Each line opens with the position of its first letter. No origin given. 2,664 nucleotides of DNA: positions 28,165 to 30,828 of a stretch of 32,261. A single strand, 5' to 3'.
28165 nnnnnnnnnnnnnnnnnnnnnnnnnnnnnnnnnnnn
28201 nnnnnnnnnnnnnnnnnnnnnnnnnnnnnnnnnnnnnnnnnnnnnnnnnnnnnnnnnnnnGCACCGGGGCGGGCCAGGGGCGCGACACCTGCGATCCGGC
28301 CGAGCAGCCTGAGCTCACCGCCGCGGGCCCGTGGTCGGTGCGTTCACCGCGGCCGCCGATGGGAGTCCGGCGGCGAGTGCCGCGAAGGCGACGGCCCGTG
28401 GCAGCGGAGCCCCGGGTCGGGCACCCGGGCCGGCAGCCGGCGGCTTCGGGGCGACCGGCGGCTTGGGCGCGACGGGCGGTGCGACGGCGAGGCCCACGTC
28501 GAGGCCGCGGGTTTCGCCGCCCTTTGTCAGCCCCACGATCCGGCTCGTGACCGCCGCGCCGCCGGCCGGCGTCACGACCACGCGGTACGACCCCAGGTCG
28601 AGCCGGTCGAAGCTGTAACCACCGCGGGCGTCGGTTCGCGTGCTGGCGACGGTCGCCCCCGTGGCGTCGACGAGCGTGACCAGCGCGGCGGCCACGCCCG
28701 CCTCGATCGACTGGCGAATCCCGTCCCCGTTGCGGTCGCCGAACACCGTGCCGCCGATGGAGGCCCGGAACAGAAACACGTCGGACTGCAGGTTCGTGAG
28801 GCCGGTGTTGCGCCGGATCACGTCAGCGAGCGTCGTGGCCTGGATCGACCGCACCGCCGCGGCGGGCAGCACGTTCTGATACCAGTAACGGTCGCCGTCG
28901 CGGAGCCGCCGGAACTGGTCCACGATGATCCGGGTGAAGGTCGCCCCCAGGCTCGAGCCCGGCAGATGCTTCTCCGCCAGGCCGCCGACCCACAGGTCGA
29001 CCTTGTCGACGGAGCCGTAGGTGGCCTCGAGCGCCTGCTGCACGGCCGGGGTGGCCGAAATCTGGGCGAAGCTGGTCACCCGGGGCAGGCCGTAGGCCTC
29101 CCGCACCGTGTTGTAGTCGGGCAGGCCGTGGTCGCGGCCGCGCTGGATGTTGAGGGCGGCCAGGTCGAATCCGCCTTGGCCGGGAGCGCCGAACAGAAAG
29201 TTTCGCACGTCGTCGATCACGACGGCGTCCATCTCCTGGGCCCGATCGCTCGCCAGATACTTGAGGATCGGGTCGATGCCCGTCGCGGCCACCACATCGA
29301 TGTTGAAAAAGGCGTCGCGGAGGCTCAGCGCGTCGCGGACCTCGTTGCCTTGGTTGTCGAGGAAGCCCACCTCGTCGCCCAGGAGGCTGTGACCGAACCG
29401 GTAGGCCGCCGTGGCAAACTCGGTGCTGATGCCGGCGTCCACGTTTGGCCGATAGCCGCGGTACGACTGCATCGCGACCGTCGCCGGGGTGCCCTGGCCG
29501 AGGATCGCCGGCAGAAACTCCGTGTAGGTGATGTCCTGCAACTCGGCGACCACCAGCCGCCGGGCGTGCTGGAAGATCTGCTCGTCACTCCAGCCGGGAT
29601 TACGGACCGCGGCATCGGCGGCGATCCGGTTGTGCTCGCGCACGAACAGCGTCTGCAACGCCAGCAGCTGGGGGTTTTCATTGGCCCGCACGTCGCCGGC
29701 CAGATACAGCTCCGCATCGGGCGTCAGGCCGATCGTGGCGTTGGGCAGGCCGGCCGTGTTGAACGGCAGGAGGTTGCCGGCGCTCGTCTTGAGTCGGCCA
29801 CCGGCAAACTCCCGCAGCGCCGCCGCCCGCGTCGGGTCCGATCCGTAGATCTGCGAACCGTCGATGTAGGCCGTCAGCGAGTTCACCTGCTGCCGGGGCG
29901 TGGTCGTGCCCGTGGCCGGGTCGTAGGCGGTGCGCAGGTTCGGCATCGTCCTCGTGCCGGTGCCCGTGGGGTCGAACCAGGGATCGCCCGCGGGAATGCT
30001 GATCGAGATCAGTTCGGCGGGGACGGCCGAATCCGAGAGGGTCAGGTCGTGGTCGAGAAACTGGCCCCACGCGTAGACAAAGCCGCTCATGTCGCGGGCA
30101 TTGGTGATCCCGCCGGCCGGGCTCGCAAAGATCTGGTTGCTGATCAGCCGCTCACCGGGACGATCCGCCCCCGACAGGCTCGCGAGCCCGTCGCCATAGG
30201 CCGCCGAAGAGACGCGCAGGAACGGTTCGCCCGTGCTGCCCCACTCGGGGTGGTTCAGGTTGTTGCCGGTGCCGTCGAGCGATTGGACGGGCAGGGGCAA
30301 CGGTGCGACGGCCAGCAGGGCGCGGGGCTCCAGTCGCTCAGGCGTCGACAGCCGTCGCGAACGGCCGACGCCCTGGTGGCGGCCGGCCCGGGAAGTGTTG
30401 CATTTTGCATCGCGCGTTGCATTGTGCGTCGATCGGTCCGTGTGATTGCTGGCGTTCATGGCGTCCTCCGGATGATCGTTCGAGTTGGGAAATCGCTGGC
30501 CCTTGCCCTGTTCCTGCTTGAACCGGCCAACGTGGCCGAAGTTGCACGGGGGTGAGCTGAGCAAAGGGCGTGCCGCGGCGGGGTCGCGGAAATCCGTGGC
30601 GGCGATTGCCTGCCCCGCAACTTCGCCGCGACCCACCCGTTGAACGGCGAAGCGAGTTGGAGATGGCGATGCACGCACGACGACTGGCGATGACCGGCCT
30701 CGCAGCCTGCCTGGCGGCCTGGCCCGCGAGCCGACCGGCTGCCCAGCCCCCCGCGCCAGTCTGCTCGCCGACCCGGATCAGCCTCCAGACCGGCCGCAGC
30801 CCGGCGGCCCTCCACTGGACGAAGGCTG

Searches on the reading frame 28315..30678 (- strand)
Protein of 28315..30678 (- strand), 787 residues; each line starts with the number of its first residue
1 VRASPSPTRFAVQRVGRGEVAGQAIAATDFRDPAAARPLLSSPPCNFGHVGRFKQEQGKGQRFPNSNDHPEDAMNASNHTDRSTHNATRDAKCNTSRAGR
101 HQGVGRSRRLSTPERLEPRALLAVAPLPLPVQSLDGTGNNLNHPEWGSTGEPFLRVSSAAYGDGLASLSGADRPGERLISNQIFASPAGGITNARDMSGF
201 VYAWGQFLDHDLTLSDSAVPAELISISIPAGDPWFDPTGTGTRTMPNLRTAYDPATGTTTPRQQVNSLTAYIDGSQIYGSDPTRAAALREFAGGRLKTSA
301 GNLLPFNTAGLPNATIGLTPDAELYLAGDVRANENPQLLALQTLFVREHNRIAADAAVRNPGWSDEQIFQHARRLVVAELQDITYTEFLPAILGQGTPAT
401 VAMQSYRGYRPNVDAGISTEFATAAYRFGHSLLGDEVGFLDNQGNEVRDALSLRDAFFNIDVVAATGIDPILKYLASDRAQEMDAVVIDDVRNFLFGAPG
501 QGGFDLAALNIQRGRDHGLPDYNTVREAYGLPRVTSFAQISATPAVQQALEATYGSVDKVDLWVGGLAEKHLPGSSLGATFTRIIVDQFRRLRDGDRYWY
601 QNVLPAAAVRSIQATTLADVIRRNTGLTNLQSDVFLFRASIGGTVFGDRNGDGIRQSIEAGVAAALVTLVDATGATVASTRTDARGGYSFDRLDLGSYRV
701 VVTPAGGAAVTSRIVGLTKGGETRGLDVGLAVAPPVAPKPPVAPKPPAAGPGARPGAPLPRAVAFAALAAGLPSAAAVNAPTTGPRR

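Call 16: search_protein_families(library=pfam, proteins=[window:28315-30678:-], max_evalue=0.001)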
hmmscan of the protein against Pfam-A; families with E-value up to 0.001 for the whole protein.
window:28315-30678:- (787 aa): 3 families
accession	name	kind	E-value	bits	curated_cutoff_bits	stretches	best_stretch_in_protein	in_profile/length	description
PF03098.20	An_peroxidase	-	1.8e-160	535.4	25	1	132-635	2-530/530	Animal haem peroxidase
PF17210.9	SdrD_B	-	2.2e-16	60.5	29.7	1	639-715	1-77/112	SdrD B-like domain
PF13620.12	CarboxypepD_reg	-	3.7e-10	40.5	32.3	1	659-729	11-80/82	Carboxypeptidase regulatory-like domain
